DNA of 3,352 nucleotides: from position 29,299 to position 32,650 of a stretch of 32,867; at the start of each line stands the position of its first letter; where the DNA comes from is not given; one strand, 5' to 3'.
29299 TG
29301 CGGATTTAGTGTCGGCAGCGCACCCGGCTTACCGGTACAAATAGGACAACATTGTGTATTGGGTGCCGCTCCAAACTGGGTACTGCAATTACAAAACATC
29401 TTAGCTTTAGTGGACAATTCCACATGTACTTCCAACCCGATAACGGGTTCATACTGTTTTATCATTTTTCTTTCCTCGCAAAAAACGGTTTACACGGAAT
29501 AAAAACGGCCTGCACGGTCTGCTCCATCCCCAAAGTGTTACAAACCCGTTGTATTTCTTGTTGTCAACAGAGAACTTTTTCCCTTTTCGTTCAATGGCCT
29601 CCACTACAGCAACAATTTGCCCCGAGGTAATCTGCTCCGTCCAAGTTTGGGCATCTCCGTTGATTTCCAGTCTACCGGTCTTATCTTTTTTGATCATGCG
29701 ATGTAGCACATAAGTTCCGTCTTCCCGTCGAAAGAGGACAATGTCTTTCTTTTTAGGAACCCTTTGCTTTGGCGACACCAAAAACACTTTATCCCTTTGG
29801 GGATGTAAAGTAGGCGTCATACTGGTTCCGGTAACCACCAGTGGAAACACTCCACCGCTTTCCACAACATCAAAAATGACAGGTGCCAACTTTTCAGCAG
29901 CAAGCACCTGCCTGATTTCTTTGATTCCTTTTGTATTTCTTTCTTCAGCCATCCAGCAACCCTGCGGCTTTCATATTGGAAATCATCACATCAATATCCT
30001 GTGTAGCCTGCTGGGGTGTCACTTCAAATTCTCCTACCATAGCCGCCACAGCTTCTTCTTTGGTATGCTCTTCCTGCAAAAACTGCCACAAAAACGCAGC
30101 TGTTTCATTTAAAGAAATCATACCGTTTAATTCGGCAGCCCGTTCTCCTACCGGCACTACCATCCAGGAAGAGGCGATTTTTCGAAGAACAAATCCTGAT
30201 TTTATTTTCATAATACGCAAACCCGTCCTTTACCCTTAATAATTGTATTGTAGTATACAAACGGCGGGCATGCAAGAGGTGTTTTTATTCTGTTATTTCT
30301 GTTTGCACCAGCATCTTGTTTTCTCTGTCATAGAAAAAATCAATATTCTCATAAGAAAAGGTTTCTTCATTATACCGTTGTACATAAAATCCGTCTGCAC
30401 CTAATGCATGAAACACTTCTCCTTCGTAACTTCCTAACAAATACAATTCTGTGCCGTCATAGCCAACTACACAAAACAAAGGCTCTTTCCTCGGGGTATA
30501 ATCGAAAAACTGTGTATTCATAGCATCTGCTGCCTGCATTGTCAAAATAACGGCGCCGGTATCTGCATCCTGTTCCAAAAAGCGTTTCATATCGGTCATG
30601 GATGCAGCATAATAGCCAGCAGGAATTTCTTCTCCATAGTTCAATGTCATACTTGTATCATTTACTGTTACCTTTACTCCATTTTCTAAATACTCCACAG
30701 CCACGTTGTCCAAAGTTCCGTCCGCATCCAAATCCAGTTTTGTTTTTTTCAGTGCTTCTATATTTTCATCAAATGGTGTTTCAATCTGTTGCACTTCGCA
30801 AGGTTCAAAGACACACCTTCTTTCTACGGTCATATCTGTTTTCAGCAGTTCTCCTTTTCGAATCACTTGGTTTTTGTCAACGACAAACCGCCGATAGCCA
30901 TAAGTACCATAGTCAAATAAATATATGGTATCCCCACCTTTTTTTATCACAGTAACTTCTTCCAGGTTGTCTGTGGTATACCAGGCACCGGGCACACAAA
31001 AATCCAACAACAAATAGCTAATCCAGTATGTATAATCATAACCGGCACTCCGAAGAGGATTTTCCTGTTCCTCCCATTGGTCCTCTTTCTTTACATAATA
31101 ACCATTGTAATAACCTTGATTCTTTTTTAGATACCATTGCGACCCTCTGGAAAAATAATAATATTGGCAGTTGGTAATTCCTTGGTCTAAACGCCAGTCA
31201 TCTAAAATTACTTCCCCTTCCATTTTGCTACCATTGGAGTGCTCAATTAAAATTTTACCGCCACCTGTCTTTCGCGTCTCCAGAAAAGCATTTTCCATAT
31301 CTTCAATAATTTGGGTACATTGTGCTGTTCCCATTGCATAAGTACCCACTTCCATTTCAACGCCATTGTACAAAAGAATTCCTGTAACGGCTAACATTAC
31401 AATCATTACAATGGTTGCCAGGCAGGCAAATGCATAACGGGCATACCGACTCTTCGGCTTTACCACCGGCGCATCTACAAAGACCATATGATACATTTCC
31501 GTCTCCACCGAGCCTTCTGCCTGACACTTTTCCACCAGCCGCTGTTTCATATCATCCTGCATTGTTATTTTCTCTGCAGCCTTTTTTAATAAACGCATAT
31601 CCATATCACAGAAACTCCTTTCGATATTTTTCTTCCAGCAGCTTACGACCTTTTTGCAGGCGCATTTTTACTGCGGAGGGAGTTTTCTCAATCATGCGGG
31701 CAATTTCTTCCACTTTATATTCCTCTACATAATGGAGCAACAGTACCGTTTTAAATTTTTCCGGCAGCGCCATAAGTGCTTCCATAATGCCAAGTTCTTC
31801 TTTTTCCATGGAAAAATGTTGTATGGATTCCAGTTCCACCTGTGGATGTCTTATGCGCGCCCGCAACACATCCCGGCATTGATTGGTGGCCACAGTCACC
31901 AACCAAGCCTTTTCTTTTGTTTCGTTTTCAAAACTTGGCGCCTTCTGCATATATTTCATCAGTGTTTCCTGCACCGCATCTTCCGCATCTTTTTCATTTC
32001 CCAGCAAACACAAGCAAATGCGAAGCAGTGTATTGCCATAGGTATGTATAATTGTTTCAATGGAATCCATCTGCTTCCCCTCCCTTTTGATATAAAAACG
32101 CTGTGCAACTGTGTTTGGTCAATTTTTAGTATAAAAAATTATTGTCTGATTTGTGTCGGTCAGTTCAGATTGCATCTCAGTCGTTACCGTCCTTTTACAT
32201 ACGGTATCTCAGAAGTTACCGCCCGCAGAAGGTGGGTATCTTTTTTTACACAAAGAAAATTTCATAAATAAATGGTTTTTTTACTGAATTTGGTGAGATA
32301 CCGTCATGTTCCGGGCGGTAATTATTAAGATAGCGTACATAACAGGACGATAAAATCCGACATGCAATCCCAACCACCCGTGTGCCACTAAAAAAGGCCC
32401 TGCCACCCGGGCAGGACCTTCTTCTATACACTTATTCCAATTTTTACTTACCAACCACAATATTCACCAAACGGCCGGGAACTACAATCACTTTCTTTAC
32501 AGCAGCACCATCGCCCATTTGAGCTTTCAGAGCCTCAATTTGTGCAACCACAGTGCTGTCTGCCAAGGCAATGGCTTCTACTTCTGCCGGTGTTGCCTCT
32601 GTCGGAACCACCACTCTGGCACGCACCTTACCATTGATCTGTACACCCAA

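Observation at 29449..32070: ECF sigma / anti-sigma pair hard-wired to a PqqD-like RRE protein and a soluble SipW-type (Ser-His) signal-peptidase homolog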

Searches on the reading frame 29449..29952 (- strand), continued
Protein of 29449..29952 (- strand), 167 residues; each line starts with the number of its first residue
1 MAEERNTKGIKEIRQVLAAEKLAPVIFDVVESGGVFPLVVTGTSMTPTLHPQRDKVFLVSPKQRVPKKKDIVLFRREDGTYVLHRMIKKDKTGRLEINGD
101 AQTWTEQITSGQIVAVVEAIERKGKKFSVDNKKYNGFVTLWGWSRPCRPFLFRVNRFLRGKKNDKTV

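Call 36: search_protein_families(library=ncbifam, proteins=[L001:5919-6971:+, L001:7231-8001:+, L001:8465-9613:+, L001:3755-5494:+, L001:6968-7234:+, L001:5653-5919:+, L003:11291-11578:+, L003:12952-13254:+, L012:7915-8973:+, L012:5554-5844:+], max_evalue=0.01)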
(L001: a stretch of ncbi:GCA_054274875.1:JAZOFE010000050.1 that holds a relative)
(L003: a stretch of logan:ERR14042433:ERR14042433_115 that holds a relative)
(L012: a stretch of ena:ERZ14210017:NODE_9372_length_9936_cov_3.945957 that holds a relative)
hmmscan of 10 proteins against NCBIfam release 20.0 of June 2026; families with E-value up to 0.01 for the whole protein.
L001:5919-6971:+ (350 aa): 63 families (the best 25 are shown)
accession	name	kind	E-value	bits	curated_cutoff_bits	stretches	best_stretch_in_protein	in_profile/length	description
TIGR02109.1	PQQ_syn_pqqE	equivalog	6.7e-22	77.9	381.35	1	22-193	4-171/358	pyrroloquinoline quinone biosynthesis protein PqqE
TIGR02668.1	moaA_archaeal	equivalog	2.6e-21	75.9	325.25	1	27-200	12-183/303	GTP 3',8-cyclase MoaA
NF045574.1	sacti_mat_StsB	exception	1.2e-20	73.8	625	1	26-199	97-262/466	StsB family radical SAM/SPASM domain sactipeptide maturase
TIGR04545.1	rSAM_ahbD_hemeb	equivalog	2.7e-20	73.1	500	1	27-211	2-182/339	heme b synthase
TIGR03962.1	mycofact_rSAM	equivalog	5.1e-19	68.6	265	1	23-210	10-191/339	mycofactocin radical SAM maturase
TIGR04250.1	SCM_rSAM_ScmE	equivalog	1.3e-18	67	400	1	24-192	2-166/358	SynChlorMet cassette radical SAM/SPASM protein ScmE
TIGR04051.1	rSAM_NirJ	equivalog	1.5e-18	67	515.45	1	27-213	4-185/354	heme d1 biosynthesis radical SAM protein NirJ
NF001199.0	PRK00164.2-1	equivalog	5.9e-18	65.1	231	1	28-200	15-184/308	GTP 3',8-cyclase MoaA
NF038283.1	viperin_w_prok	equivalog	1.4e-17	63.8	180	1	25-123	2-104/281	viperin family antiviral radical SAM protein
TIGR02666.1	moaA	equivalog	4.6e-17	62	284.05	1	30-199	15-188/336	GTP 3',8-cyclase MoaA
TIGR04251.1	SCM_rSAM_ScmF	equivalog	6.1e-17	62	400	1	26-211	5-189/353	SynChlorMet cassette radical SAM/SPASM protein ScmF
TIGR04303.1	GeoRSP_rSAM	equivalog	1.8e-16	60.6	400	1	23-196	3-169/325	GeoRSP system radical SAM/SPASM protein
TIGR04053.2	TIGR04053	equivalog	6.1e-16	58.6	395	1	21-212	4-194/366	TIGR04053 family radical SAM/SPASM domain-containing protein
TIGR04546.1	rSAM_ahbC_deAc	equivalog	6.3e-15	54.9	650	1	27-196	41-205/390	12,18-didecarboxysiroheme deacetylase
TIGR04340.1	rSAM_ACGX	hypoth_equivalog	9.3e-15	54.7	400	1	28-188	6-166/341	radical SAM/SPASM domain protein, ACGX system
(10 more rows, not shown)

L001:7231-8001:+ (256 aa): 3 families
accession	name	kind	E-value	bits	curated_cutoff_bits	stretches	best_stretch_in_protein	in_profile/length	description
TIGR04355.1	HprK_rel_B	hypoth_equivalog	8.7e-08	31.6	200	1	101-162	143-203/351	HprK-related kinase B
TIGR04249.1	SCM_chp_ScmC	equivalog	4.9e-05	22.8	125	1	92-160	115-182/292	SynChlorMet cassette protein ScmC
TIGR04352.1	HprK_rel_A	equivalog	0.0054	15.9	200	1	103-131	97-125/280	HprK-related kinase A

L001:8465-9613:+ (382 aa): 0 families

L001:3755-5494:+ (579 aa): 185 families (the best 25 are shown)
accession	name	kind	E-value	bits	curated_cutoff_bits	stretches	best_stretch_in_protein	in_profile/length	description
TIGR02204.1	MsbA_rel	hypoth_equivalog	1.5e-78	264.9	780.4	1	19-562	7-547/576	ABC transporter, permease/ATP-binding protein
TIGR02203.1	MsbA_lipidA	equivalog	2.5e-75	254.1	602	1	18-559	2-538/572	lipid A export permease/ATP-binding protein MsbA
TIGR02868.1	CydC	equivalog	3.2e-73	247.2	329.05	1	19-550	2-530/530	thiol reductant ABC exporter subunit CydC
TIGR01846.1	type_I_sec_HlyB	subfamily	5.6e-72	243.1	725.55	1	18-562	127-664/694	type I secretion system permease/ATPase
TIGR03796.1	NHLM_micro_ABC1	equivalog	4.5e-70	236.7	853.3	1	18-561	142-683/710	NHLP family bacteriocin export ABC transporter peptidase/permease/ATPase subunit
TIGR02857.1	CydD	equivalog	2.4e-69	234.7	435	1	29-560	2-527/529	thiol reductant ABC exporter subunit CydD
TIGR03375.1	type_I_sec_LssB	subfamily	4.5e-69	233.5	693.1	1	17-560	136-672/696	type I secretion system permease/ATPase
TIGR03797.1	NHLM_micro_ABC2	equivalog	5.1e-69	233.5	709.4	1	27-569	133-663/686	NHLP bacteriocin export ABC transporter permease/ATPase subunit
TIGR00958.1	3a01208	subfamily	2.9e-64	217.6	874.6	1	21-570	152-693/711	antigen peptide transporter 2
NF010178.0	PRK13657.1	equivalog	5.8e-64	216.5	733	1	21-561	10-541/588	glucan ABC transporter ATP-binding protein/ permease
NF052233.1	CphA_assoc_ABC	equivalog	1.3e-55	189.1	880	1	64-560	220-713/766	cyanophycin metabolism-associated ABC transporter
NF008381.0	PRK11176.1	equivalog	1.8e-55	188.5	867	1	18-562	13-551/582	lipid A ABC transporter ATP-binding protein/permease MsbA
TIGR01193.1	bacteriocin_ABC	subfamily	1.9e-55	188.7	523.85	1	36-563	158-682/708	peptide cleavage/export ABC transporter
NF008364.0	PRK11160.1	equivalog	1.7e-52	178.8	630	1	20-569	3-553/575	heme ABC transporter ATP-binding protein/permease CydC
NF008055.0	PRK10789.1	equivalog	1.7e-51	175.4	845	1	40-563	26-544/590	SmdA family multidrug ABC transporter permease/ATP-binding protein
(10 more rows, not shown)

L001:6968-7234:+ (88 aa): 0 families

L001:5653-5919:+ (88 aa): 3 families
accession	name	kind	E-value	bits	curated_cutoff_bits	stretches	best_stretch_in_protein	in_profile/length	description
NF033530.1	lasso_PqqD_Strm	exception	6.2e-06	26.3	70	1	35-85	26-76/78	lasso peptide biosynthesis PqqD family chaperone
NF033536.1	lasso_PqqD_Bac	exception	0.0005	20.2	80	1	40-85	39-84/88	lasso peptide biosynthesis PqqD family chaperone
TIGR03859.1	PQQ_PqqD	equivalog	0.0009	19.1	46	1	31-87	25-80/81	pyrroloquinoline quinone biosynthesis peptide chaperone PqqD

L003:11291-11578:+ (95 aa): 0 families

L003:12952-13254:+ (100 aa): 0 families

L012:7915-8973:+ (352 aa): 1 family
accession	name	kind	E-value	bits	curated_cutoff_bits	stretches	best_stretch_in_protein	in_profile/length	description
NF038353.1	FxLYD_dom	domain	1.9e-05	24.5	23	0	282-330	9-54/71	FxLYD domain-containing protein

L012:5554-5844:+ (96 aa): 0 families

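Call 37: search_protein_families(library=pfam, proteins=[L001:5919-6971:+, L001:7231-8001:+, L001:6968-7234:+, L003:11291-11578:+, L003:12952-13254:+, L003:13285-13632:+, L012:7915-8973:+, L012:5554-5844:+], max_evalue=0.01)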
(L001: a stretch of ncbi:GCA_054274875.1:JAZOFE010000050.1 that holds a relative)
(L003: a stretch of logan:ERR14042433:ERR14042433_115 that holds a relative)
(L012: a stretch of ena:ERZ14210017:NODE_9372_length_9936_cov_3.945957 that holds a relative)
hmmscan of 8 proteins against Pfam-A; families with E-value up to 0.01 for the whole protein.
L001:5919-6971:+ (350 aa): 1 family
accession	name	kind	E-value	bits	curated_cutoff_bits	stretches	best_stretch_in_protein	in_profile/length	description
PF04055.27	Radical_SAM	-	6.3e-28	98.5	29.5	1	30-191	2-166/166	Radical SAM superfamily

L001:7231-8001:+ (256 aa): 2 families
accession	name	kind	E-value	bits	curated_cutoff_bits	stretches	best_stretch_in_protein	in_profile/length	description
PF13671.12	AAA_33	-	0.00016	22.5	27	1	117-156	2-41/143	AAA domain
PF13207.12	AAA_17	-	0.0036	18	27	1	121-156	2-37/136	AAA domain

L001:6968-7234:+ (88 aa): 0 families

L003:11291-11578:+ (95 aa): 0 families

L003:12952-13254:+ (100 aa): 0 families

L003:13285-13632:+ (115 aa): 0 families

L012:7915-8973:+ (352 aa): 0 families

L012:5554-5844:+ (96 aa): 0 families

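Call 51: search_solved_structures(query=A2, max_evalue=1, show_alignments=3)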
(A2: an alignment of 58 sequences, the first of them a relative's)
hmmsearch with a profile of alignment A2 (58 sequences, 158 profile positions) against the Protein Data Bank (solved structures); distinct sequences matched with E-value up to 1: 29.
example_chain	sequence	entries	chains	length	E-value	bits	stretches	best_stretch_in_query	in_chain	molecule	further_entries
7p2q_A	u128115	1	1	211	1.4e-05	27.8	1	26-94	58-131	Signal peptidase complex catalytic subunit SEC11C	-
7p2p_A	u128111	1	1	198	0.00023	23.8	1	27-95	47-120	Signal peptidase complex catalytic subunit SEC11A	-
4wvh_A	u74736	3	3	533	0.0013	21.4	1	28-83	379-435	Maltose-binding periplasmic protein,Signal peptidase IB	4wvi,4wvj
9rjb_A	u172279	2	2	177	0.0018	21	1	31-95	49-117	Signal peptidase complex catalytic subunit SEC11A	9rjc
4me8_A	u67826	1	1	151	0.0021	20.7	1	32-81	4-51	Signal peptidase I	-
4wvg_A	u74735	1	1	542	0.018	17.7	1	28-83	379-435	Maltose-binding periplasmic protein,Signal peptidase IB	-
4nv4_A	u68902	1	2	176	0.12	15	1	32-81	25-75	Signal peptidase I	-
5w9a_C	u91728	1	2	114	0.75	12.4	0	8-38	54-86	Microtubule-associated proteins 1A/1B light chain 3B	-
3wao_A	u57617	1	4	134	0.79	12.3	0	8-38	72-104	Autophagy-related protein 13, Microtubule-associated proteins 1A/1B light chain 3B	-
2lue_A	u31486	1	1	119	0.81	12.3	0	8-38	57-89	Microtubule-associated proteins 1A/1B light chain 3B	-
9vuy_A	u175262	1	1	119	0.81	12.3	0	8-38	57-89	Microtubule-associated protein 1 light chain 3 beta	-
5xad_A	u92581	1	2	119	0.81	12.3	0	8-38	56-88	Microtubule-associated proteins 1A/1B light chain 3B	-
1v49_A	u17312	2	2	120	0.82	12.3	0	8-38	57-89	Microtubule-associated proteins 1A/1B light chain 3B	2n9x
7ga8_A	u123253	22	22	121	0.84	12.3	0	8-38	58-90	Microtubule-associated proteins 1A/1B light chain 3B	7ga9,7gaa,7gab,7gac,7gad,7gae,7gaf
2k6q_A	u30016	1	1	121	0.84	12.3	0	8-38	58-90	Microtubule-associated proteins 1A/1B light chain 3B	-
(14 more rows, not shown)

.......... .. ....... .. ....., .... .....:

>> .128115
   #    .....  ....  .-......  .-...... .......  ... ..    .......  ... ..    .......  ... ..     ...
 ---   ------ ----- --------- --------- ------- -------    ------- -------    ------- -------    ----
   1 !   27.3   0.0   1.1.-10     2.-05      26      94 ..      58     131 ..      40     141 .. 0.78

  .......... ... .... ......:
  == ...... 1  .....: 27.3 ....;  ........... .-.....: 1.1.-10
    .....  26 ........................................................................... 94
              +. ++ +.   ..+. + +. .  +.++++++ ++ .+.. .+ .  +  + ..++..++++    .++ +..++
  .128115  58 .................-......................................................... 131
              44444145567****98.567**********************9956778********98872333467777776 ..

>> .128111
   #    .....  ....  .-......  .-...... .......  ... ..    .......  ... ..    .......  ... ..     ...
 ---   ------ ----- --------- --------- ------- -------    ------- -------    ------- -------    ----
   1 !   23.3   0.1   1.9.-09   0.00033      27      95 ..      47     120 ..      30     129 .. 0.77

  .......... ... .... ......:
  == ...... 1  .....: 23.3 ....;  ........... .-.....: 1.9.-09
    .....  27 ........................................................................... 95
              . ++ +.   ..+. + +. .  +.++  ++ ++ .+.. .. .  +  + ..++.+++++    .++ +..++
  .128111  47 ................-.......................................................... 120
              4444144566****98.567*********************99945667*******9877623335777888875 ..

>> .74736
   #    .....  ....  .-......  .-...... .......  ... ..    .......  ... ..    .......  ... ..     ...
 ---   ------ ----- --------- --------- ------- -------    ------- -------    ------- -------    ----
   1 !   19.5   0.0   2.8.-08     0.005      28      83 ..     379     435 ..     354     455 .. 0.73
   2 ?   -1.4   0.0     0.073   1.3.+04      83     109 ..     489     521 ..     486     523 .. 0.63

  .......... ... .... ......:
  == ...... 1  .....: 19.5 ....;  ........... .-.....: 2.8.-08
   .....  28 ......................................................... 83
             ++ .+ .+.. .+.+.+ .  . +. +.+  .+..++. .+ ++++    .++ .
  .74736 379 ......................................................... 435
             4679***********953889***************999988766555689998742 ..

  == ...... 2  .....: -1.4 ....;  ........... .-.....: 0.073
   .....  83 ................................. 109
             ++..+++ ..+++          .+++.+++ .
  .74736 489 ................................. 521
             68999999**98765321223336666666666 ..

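Call 59: predict_structure(alignment_id=A1)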
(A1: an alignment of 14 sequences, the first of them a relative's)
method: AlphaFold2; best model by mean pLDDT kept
length: 167 residues; sequences in the alignment: 14
mean_pLDDT: 83.6   pTM: 0.75
mean pLDDT of the five models: 83.6, 82.6, 82.1, 82.1, 75.0
residues with pLDDT >= 90: 94; 70-90: 45; 50-70: 12; < 50: 16
segments of 3 or more residues with pLDDT < 50: 1-13, 165-167
pLDDT, mean of each block of 10 residues (from residue 1): 40 56 90 94 89 94 94 92 93 91 90 96 94 92 83 74 48
secondary structure, 60 per line:
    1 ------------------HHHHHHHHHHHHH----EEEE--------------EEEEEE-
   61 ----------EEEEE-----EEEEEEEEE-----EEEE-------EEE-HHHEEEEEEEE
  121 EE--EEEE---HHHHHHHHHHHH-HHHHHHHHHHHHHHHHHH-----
elements in order: H19-31 E36-39 E54-59 E71-75 E81-89 E95-98 E106-108 E113-122 E125-128 H132-143 H145-162
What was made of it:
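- On RRE-dependent SpI-like leader peptidase pair (LppB/LppS type): The model shows an N-terminal amphipathic helix, not a transmembrane helix (call 59).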

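Call 62: fold_search(model_id=the predicted structure, library=pdb)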
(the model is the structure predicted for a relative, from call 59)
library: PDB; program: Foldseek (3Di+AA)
matches with E <= 10: 1452; with E <= 0.001: 4
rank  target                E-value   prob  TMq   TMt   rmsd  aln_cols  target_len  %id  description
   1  7p2q_A                2.5e-04  1.00  0.45  0.50   5.2       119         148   18  Human Signal Peptidase Complex Paralog C (SPC-C) (released 2021-10-06)
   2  1kca_A                6.9e-04  1.00  0.41  0.64   3.3        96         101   20  Crystal Structure of the lambda Repressor C-terminal Domain Octamer (released 2001-12-21)
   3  6a2r_A                7.4e-04  1.00  0.41  0.65   6.4       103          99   21  Mycobacterium tuberculosis LexA C-domain II (released 2019-01-23)
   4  6a2s_A                8.3e-04  1.00  0.41  0.64   4.2        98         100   20  Mycobacterium tuberculosis LexA C-domain S160A (released 2019-01-23)
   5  1f39_A                1.0e-03  1.00  0.42  0.67   3.2        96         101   19  CRYSTAL STRUCTURE OF THE LAMBDA REPRESSOR C-TERMINAL DOMAIN (released 2000-07-26)
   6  4n31_A                1.2e-03  1.00  0.45  0.52   3.7       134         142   13  Structure and activity of Streptococcus pyogenes SipA: a signal peptidase homologue essential for pilus polymerisation (released 2014-08-20)
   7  6a2q                  1.3e-03  1.00  0.41  0.64   5.0        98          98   22  Mycobacterium tuberculosis LexA C-domain I (released 2019-01-23)
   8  7p2p_A                1.5e-03  1.00  0.43  0.47   5.3       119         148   18  Human Signal Peptidase Complex Paralog A (SPC-A) (released 2021-10-06)
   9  1t7d_B                1.7e-03  0.99  0.29  0.22  16.0       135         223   15  Crystal structure of Escherichia coli type I signal peptidase in complex with a lipopeptide inhibitor (released 2004-07-13)
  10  4wvj_A                1.9e-03  1.00  0.31  0.11  10.4       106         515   18  Crystal structure of the Type-I signal peptidase from Staphylococcus aureus (SpsB) in complex with an inhibitor peptid (released 2015-09-23)
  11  1t7d_A                2.4e-03  0.97  0.27  0.22  14.8       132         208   14  Crystal structure of Escherichia coli type I signal peptidase in complex with a lipopeptide inhibitor (released 2004-07-13)
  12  4wvh_A                2.5e-03  0.99  0.31  0.11  10.4       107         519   20  Crystal structure of the Type-I signal peptidase from Staphylococcus aureus (SpsB) in complex with a substrate peptide (released 2015-09-23)
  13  4wvg_A                3.0e-03  1.00  0.41  0.14   5.3       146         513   14  Crystal structure of the Type-I signal peptidase from Staphylococcus aureus (SpsB). (released 2015-09-23)
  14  3iiq_B                3.6e-03  0.97  0.30  0.23  12.0       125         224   18  Crystallographic analysis of bacterial signal peptidase in ternary complex with Arylomycin A2 and a beta-sultam inhibi (released 2009-09-01)
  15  2hnf                  4.1e-03  1.00  0.40  0.50   3.4        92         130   22  Structure of a Hyper-cleavable Monomeric Fragment of Phage lambda Repressor Containing the Cleavage Site Region (released 2006-09-19)
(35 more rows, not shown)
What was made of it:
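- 29449..29952 (-): 167-aa soluble SpI-like (SEC11/SipW-type, Ser-His) peptidase, homolog of the RiPP leader peptidase LppS. Conserved residues are Ser44, His84, Asp100 and Glu106. It has an N-terminal helix (residues 19-31) and two C-terminal helices. Best PDB sequence and fold match is SEC11C, with Ser, His and GD aligned (calls 51, 62).
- On RRE-dependent SpI-like leader peptidase pair (LppB/LppS type): The fold search returns SEC11C first (call 62).
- Closest known: SipW / SEC11. Same: SEC11C is the best PDB match in both sequence and fold searches (calls 51, 62).
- The model has pLDDT 83.6, and SEC11C is the top sequence and fold match in the PDB (calls 51, 59, 62).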

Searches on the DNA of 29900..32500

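Call 79: search_rna_families(source=window, start=29900, end=32500, threshold=evalue, max_evalue=1)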
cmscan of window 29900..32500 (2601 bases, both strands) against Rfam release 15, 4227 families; matches with E-value up to 1: 1.
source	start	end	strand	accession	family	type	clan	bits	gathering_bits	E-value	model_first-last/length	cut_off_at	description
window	32164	32372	-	RF04174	MIR4208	Gene; miRNA;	-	34.5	140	0.0076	1-191/191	no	MIR4208 microRNA precursor family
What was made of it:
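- Tried and rejected: The only E-value hit was a spurious miRNA-precursor match that reflects a long hairpin (call 79).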
